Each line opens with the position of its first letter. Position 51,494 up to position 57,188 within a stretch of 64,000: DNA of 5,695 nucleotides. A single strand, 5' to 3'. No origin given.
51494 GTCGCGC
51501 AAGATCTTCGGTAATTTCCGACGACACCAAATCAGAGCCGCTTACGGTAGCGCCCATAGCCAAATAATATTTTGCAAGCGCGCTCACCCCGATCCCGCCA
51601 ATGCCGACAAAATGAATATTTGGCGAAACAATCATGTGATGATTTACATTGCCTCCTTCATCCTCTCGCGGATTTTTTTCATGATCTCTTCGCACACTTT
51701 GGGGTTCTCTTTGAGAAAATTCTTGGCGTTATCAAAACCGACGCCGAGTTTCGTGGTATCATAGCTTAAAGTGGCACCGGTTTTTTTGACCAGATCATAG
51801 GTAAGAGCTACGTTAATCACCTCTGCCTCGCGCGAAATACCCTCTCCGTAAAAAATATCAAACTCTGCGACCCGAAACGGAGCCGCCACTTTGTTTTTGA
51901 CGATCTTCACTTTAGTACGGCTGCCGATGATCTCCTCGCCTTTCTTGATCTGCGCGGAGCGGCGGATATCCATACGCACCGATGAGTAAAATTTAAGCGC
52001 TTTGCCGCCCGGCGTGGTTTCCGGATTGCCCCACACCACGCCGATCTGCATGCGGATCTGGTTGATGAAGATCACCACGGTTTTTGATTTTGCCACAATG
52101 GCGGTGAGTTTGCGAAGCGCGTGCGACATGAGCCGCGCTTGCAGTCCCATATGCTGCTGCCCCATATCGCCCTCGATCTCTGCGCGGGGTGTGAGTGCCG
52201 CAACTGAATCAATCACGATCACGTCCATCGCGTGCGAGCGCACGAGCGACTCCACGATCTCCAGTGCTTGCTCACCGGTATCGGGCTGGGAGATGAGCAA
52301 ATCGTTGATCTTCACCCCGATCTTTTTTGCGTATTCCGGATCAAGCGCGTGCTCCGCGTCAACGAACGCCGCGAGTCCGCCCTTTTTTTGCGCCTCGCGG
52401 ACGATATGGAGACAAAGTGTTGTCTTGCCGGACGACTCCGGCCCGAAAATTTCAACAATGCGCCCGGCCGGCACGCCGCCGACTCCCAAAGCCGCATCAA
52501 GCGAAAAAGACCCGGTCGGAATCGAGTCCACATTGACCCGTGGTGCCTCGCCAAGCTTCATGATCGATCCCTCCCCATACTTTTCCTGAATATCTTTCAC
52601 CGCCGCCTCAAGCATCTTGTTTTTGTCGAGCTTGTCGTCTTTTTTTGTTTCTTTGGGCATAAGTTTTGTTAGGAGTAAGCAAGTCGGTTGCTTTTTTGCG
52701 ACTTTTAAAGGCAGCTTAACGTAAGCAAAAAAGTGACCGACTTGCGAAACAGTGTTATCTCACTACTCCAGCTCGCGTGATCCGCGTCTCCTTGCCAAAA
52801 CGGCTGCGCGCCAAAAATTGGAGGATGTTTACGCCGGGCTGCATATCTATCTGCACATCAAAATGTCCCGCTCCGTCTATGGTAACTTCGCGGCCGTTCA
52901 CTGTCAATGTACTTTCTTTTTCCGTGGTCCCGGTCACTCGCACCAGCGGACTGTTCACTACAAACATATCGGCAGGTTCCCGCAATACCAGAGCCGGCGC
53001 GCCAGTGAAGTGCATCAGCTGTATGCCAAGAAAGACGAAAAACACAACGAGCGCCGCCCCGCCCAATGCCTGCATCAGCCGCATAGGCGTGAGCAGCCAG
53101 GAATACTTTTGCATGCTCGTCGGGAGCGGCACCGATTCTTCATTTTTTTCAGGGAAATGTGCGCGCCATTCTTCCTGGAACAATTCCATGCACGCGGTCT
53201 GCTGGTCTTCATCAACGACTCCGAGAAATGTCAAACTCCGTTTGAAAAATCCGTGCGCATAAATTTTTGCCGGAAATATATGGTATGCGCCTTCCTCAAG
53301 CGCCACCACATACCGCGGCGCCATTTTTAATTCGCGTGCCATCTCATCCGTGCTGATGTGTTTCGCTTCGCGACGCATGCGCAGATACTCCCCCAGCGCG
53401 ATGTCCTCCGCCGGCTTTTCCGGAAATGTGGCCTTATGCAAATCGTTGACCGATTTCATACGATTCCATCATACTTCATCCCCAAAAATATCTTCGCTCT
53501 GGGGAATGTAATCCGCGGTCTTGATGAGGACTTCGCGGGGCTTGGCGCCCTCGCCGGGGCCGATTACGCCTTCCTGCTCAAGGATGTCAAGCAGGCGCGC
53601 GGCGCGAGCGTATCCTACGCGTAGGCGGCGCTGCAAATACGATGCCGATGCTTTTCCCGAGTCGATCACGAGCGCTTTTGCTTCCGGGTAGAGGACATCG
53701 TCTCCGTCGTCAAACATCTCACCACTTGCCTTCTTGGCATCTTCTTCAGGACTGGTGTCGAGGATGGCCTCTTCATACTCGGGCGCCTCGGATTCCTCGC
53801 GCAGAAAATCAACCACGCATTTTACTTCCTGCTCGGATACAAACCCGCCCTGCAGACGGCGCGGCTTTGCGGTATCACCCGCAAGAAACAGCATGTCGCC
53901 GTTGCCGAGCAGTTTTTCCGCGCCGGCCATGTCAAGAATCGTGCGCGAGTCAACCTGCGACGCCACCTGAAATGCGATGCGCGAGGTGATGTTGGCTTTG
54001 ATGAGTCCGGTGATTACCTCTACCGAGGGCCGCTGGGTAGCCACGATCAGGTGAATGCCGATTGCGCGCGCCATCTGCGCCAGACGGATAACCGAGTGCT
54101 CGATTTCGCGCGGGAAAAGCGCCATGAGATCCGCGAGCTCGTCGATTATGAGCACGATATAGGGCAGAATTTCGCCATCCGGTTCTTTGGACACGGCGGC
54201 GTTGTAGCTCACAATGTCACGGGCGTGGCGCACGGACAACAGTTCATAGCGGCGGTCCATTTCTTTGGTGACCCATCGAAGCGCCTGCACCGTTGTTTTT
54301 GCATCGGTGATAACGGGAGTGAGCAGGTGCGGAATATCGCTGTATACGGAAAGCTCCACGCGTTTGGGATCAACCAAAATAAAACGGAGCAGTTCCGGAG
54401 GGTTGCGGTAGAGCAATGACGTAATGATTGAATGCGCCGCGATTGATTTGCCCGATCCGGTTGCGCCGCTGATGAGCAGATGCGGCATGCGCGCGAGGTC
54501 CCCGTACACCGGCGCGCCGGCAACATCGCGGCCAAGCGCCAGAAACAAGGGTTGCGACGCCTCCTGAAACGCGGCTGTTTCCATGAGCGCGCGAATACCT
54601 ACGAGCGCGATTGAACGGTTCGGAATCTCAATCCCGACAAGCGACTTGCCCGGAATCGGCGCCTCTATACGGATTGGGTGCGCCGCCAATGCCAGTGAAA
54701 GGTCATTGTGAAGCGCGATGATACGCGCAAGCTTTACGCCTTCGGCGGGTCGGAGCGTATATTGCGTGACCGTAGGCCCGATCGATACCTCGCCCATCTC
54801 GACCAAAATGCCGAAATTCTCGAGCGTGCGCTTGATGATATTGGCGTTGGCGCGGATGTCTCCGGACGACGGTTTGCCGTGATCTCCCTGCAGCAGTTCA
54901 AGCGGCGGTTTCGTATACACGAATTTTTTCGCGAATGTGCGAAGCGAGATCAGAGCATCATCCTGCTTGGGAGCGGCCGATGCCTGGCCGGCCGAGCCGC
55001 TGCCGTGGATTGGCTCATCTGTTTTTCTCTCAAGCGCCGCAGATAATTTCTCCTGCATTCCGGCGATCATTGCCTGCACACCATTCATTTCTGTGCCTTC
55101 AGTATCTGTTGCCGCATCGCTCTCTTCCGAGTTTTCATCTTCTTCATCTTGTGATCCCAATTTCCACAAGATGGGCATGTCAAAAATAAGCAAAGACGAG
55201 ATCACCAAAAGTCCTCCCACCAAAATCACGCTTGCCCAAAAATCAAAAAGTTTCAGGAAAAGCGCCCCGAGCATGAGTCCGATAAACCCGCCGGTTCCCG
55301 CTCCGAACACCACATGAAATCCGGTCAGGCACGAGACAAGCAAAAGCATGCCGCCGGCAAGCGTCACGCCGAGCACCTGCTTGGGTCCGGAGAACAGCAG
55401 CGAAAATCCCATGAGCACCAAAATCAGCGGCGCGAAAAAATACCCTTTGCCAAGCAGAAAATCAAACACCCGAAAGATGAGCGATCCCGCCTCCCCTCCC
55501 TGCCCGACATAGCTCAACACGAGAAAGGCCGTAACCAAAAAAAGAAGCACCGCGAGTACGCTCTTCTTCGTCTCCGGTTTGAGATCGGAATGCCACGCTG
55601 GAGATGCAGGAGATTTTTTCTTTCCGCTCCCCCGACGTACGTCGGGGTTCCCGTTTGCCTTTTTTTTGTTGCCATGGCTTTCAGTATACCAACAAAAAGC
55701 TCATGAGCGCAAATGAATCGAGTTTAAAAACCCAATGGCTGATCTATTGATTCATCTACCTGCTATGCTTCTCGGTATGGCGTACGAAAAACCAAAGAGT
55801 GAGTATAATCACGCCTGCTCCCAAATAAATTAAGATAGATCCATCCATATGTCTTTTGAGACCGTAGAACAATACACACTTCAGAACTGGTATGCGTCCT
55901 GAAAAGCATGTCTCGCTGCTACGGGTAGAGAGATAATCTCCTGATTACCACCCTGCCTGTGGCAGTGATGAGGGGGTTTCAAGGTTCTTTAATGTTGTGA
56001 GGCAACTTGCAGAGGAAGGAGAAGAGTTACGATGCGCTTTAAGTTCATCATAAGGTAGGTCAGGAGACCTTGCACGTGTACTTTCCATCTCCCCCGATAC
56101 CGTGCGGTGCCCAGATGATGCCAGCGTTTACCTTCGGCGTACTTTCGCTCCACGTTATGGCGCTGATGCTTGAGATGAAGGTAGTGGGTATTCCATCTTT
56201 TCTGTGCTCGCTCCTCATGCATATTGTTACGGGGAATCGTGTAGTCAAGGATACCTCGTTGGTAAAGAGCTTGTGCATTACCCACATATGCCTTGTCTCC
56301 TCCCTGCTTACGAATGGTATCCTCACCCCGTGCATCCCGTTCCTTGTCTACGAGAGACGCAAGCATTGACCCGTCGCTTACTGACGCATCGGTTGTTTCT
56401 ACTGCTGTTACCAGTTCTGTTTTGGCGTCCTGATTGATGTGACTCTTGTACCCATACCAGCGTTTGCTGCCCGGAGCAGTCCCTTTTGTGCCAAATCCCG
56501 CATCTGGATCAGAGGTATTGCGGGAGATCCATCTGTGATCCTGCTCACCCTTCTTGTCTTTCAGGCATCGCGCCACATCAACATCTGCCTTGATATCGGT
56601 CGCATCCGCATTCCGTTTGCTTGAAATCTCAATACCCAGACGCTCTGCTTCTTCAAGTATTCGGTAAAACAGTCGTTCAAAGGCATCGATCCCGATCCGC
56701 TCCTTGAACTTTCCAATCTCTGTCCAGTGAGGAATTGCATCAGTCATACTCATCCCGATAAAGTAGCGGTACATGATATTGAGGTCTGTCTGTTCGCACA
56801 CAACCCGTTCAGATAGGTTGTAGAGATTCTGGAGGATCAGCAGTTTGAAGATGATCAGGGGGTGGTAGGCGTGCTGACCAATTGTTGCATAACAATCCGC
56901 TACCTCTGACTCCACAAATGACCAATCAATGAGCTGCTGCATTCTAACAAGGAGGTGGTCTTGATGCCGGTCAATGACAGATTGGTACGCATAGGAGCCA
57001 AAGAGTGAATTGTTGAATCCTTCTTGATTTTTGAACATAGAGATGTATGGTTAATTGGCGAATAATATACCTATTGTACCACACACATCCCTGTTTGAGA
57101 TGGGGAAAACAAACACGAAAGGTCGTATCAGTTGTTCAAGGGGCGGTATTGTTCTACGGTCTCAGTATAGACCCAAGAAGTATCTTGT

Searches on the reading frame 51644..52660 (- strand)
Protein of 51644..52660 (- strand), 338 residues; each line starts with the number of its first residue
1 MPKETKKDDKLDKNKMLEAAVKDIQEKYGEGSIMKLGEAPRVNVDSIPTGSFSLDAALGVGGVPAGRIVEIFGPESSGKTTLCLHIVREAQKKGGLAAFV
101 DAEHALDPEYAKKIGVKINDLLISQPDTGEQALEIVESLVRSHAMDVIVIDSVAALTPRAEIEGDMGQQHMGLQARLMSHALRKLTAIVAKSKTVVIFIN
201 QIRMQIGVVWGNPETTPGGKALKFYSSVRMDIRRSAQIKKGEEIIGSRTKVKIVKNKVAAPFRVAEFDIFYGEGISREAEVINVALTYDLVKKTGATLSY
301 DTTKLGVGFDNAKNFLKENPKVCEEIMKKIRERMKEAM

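Call 58: search_protein_families(library=pfam, proteins=[window:51644-52660:-], max_evalue=0.00001)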
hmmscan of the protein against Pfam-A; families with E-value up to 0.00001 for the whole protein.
window:51644-52660:- (338 aa): 5 families
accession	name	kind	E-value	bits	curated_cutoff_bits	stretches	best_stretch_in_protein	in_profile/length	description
PF00154.27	RecA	-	1.7e-135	450.9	27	1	15-276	1-262/262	recA bacterial DNA recombination protein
PF21096.2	RecA_C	-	2.9e-16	59.8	27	1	280-334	2-56/57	RecA C-terminal domain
PF08423.17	Rad51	-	2e-11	44.1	22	1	41-236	2-213/244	Rad51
PF06745.19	ATPase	-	7.9e-07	29.1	26.6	0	48-104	2-58/231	KaiC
PF01637.24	ATPase_2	-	8.6e-06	26.1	33.2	0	68-200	22-117/225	ATPase domain predominantly from Archaea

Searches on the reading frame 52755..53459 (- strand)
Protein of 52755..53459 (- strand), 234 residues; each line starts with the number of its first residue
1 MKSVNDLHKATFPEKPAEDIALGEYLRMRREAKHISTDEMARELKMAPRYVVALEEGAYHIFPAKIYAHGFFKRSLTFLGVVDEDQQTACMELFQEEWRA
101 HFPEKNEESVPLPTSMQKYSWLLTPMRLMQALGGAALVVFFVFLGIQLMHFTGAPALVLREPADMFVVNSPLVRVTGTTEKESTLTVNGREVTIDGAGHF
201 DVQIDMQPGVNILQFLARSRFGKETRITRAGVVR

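Call 58: search_protein_families(library=pfam, proteins=[window:52755-53459:-], max_evalue=0.00001)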
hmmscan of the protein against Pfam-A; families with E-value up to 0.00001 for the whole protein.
window:52755-53459:- (234 aa): 2 families
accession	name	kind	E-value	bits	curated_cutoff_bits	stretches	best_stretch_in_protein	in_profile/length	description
PF13413.12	HTH_25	-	4.4e-13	49.3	24.6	1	25-81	1-57/62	Helix-turn-helix domain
PF09136.16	Glucodextran_B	-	5.8e-11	42.6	27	1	155-229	1-77/83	Glucodextranase, domain B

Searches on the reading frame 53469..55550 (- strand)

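Call 58: search_protein_families(library=pfam, proteins=[window:53469-55550:-], max_evalue=0.00001)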
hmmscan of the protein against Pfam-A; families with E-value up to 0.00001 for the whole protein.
window:53469-55550:- (693 aa): 3 families
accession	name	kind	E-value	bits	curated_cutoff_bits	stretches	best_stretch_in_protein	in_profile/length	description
PF01580.24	FtsK_SpoIIIE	-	9.7e-58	195.7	24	1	320-510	3-221/221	FtsK/SpoIIIE family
PF17854.6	FtsK_alpha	-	1.3e-27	96.3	22.9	1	215-311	2-101/101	FtsK alpha domain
PF09397.16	FtsK_gamma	-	4.3e-26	90.8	30.6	1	617-676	3-62/63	Ftsk gamma domain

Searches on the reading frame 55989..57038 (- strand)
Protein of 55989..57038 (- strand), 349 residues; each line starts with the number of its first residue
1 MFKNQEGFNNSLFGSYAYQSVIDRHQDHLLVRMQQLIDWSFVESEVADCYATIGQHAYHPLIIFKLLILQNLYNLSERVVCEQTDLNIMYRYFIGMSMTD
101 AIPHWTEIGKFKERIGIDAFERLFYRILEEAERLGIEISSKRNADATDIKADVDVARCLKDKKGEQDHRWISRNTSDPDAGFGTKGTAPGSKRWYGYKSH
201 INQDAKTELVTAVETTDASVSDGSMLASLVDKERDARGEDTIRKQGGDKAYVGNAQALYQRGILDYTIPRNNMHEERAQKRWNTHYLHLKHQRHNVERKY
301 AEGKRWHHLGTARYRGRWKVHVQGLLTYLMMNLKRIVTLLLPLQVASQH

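Call 58: search_protein_families(library=pfam, proteins=[window:55989-57038:-], max_evalue=0.00001)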
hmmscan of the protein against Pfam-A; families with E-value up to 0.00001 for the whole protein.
window:55989-57038:- (349 aa): 3 families
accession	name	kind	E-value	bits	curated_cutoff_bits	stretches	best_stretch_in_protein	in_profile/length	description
PF05598.16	DUF772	-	3.2e-17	62.7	23.1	1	54-126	1-73/74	Transposase domain (DUF772)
PF01609.27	DDE_Tnp_1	-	1.2e-11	45.2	23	1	181-333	21-200/200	Transposase DDE domain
PF13751.12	DDE_Tnp_1_6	-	4.8e-08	33.8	25.1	1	272-336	58-124/125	Transposase DDE domain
